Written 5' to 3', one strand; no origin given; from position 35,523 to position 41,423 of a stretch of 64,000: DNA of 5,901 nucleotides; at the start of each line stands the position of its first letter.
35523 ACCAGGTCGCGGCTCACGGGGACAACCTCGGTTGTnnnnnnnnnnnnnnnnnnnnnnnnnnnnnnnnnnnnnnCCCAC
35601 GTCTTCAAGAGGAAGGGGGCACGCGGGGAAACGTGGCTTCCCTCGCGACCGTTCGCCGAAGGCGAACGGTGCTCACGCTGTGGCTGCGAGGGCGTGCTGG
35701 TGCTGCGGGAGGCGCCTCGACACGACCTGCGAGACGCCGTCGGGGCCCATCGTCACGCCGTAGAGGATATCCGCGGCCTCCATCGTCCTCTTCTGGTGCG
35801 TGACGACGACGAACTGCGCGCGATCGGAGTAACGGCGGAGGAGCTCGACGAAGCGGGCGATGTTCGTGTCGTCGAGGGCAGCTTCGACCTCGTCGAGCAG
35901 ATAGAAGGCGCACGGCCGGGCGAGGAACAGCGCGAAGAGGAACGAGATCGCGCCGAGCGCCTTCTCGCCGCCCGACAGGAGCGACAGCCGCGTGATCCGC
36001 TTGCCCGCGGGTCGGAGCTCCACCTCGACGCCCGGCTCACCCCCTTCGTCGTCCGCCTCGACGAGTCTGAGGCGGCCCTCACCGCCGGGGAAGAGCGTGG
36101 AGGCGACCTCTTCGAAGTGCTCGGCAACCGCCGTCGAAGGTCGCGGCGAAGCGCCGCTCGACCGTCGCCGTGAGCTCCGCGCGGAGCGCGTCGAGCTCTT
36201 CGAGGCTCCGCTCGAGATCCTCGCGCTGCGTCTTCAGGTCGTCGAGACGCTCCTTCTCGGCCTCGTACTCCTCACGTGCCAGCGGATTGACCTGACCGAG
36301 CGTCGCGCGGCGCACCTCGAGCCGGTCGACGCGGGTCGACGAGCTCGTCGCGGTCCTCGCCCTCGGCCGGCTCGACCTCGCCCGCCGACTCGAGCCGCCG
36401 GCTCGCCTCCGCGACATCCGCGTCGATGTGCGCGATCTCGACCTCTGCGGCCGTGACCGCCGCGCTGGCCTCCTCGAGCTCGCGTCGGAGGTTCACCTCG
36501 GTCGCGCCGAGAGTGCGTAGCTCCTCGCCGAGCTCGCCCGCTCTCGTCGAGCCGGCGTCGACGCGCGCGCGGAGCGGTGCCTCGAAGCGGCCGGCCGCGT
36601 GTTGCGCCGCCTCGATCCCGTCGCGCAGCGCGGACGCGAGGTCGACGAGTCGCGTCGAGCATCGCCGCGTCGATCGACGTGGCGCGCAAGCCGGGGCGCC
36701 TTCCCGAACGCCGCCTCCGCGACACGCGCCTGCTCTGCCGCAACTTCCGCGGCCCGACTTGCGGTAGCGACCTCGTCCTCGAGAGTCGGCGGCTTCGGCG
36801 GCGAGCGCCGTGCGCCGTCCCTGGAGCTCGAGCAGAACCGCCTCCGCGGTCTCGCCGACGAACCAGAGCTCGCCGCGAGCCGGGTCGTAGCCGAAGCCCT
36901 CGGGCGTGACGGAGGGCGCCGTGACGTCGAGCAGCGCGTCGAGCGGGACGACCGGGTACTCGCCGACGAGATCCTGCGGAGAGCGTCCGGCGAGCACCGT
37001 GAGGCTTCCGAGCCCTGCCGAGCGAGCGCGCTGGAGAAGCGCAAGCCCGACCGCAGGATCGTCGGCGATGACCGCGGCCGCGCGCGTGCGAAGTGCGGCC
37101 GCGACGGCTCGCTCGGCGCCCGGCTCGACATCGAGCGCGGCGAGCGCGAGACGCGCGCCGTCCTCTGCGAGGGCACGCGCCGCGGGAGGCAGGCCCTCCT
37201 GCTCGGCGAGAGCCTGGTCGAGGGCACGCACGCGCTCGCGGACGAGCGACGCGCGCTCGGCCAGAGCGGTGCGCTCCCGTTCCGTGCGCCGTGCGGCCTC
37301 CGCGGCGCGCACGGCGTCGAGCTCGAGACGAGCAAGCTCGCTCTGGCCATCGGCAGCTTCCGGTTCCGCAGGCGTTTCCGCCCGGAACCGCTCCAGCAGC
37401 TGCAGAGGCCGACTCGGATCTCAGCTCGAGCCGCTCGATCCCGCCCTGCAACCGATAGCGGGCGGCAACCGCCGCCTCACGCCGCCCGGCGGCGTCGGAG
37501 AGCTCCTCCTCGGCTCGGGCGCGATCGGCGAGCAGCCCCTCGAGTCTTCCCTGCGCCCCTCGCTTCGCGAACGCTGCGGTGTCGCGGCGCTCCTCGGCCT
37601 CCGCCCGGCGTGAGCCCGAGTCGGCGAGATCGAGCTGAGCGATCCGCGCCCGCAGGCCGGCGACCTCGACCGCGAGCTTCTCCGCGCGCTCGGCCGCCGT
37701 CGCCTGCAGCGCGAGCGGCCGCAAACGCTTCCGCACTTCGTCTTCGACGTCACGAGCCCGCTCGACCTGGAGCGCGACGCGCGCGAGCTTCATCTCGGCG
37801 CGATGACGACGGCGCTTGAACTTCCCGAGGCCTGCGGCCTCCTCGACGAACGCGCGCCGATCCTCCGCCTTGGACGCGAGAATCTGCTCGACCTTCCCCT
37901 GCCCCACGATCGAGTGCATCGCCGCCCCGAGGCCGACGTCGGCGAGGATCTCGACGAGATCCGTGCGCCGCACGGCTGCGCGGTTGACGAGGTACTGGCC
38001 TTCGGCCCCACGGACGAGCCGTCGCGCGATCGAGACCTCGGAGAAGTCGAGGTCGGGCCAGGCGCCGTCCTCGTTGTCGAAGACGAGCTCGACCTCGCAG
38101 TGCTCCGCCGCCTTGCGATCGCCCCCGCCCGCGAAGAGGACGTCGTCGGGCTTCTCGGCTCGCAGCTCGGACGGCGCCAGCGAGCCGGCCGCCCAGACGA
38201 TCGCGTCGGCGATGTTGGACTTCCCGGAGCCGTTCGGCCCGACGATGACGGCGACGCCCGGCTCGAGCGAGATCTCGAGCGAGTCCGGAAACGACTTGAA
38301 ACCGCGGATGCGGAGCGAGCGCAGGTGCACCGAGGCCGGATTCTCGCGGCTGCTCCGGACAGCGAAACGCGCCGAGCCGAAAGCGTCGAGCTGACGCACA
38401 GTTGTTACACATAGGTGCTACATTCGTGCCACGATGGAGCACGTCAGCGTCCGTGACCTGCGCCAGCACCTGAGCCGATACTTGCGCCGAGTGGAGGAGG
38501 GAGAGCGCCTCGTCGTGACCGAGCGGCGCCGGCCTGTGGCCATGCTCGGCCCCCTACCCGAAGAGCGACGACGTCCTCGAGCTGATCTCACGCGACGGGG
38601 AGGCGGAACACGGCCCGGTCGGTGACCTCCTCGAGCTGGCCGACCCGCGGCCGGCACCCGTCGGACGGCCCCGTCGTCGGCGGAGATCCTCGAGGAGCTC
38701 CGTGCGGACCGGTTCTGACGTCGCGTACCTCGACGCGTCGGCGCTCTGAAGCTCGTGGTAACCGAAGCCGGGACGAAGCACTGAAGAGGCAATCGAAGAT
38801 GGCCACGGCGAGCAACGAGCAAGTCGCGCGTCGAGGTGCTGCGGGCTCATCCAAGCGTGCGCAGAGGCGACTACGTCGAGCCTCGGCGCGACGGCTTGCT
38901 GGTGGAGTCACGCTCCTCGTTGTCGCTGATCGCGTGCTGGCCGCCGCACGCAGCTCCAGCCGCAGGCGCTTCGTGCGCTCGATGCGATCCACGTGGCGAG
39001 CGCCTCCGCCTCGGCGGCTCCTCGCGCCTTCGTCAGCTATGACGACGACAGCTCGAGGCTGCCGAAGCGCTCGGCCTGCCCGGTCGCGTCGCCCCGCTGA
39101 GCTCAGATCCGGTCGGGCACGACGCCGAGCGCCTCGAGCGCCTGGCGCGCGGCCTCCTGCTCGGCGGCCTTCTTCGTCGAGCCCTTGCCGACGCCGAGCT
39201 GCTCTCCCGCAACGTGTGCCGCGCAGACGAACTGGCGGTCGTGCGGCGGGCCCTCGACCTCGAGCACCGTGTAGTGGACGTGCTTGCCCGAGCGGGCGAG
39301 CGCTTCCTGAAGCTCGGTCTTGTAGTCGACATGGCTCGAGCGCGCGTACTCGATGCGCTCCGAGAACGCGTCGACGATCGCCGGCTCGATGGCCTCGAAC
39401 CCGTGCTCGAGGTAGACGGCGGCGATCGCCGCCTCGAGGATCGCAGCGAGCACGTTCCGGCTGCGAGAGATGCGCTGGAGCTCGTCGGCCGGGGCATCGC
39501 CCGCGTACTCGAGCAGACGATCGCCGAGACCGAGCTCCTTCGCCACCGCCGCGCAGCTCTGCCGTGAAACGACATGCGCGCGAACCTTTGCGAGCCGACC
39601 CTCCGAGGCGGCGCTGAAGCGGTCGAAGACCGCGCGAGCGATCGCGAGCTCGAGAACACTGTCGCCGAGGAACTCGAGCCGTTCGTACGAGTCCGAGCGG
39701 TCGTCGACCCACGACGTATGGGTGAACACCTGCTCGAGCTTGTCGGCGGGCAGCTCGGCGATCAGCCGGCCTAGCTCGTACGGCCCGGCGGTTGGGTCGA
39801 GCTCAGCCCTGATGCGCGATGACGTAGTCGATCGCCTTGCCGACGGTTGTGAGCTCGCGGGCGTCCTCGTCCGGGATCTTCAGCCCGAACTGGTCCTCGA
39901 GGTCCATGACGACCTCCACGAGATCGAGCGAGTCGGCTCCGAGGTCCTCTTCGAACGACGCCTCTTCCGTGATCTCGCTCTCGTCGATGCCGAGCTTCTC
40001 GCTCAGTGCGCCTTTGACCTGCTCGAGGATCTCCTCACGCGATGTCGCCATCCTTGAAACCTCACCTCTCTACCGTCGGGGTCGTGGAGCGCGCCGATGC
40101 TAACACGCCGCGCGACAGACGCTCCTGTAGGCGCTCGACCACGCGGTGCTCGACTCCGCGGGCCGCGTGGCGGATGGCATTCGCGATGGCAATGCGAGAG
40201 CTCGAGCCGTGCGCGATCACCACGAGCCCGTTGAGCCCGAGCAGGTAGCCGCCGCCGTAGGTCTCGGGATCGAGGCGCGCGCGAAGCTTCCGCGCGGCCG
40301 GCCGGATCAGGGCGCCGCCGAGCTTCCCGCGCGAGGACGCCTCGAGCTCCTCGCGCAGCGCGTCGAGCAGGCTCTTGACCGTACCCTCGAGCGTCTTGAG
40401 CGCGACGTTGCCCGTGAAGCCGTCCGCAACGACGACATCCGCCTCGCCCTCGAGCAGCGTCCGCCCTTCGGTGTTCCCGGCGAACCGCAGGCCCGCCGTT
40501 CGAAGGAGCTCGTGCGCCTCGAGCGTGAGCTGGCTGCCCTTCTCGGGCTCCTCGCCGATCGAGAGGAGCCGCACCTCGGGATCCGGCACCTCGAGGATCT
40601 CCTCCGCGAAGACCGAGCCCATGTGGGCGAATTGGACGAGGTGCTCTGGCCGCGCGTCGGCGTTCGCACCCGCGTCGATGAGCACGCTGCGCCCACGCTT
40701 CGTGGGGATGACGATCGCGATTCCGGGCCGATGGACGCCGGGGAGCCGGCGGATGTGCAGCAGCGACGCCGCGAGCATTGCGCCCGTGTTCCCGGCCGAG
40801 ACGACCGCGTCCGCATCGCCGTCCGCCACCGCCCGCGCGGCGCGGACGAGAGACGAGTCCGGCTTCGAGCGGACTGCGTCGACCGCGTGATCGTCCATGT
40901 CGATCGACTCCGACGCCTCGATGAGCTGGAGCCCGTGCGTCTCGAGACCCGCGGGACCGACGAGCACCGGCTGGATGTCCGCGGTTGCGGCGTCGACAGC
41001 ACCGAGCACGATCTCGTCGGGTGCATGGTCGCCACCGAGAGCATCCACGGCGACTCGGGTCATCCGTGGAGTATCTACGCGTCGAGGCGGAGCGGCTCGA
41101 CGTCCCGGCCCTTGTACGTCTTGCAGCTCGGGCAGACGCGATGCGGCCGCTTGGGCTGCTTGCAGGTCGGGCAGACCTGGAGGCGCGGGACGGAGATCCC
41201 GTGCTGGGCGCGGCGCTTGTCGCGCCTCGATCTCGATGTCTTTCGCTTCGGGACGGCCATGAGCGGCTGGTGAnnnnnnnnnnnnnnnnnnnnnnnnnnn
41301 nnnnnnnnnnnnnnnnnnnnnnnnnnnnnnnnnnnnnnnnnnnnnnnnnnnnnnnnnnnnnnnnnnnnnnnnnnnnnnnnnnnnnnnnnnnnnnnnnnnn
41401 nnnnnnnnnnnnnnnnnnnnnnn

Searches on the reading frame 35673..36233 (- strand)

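Call 50: search_protein_families(library=pfam, proteins=[window:35673-36233:-], max_evalue=0.001)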
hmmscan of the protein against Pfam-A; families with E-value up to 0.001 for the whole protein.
window:35673-36233:- (186 aa): 2 families
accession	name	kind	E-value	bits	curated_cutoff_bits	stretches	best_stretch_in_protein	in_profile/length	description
PF02463.25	SMC_N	-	1.4e-25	90.5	40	1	85-168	136-219/220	RecF/RecN/SMC N terminal domain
PF13304.12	AAA_21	-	4.2e-08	34.1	27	1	75-147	227-299/304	AAA domain, putative AbiEii toxin, Type IV TA system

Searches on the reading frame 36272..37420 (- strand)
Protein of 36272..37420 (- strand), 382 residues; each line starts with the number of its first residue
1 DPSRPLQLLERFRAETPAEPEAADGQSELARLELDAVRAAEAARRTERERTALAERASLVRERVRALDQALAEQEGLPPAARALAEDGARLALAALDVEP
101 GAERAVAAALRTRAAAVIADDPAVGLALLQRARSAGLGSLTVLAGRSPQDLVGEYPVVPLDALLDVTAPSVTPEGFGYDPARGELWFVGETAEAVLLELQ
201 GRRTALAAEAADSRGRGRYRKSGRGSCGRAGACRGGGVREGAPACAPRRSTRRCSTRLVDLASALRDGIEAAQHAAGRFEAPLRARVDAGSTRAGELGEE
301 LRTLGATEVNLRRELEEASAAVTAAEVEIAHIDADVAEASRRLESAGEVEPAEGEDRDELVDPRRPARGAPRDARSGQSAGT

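Call 50: search_protein_families(library=pfam, proteins=[window:36272-37420:-], max_evalue=0.001)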
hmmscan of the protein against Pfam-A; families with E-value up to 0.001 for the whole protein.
window:36272-37420:- (382 aa): 1 family
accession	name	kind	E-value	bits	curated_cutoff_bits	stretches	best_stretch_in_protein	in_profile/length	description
PF06470.18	SMC_hinge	-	2.4e-05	25.2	22.5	1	96-147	12-63/116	SMC proteins Flexible Hinge Domain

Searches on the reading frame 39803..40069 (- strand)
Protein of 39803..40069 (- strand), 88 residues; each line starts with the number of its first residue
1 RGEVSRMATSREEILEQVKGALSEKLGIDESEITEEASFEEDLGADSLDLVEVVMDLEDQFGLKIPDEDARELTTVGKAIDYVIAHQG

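Call 50: search_protein_families(library=pfam, proteins=[window:39803-40069:-], max_evalue=0.001)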
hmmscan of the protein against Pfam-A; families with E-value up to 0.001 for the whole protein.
window:39803-40069:- (88 aa): 3 families
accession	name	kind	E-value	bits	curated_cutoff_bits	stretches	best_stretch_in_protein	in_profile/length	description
PF00550.31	PP-binding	-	2e-16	60.4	20.8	1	16-83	1-67/67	Phosphopantetheine attachment site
PF14573.12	PP-binding_2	-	2.8e-05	24.7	32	1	30-86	31-87/96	Acyl-carrier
PF23297.2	ACP_SdgA_C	-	0.00029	21.3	27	1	9-82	6-78/95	Highly reducing polyketide synthase sdgA, C-terminal ACP domain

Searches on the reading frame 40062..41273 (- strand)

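Call 50: search_protein_families(library=pfam, proteins=[window:40062-41273:-], max_evalue=0.001)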
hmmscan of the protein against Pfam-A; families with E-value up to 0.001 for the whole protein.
window:40062-41273:- (403 aa): 2 families
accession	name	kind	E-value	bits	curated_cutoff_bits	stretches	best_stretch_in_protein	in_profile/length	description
PF02504.20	FA_synthesis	-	1.5e-94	317.2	29.1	1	73-381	2-324/324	Fatty acid synthesis protein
PF01515.24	PTA_PTB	-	8.6e-05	22.5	24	1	133-258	96-222/319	Phosphate acetyl/butaryl transferase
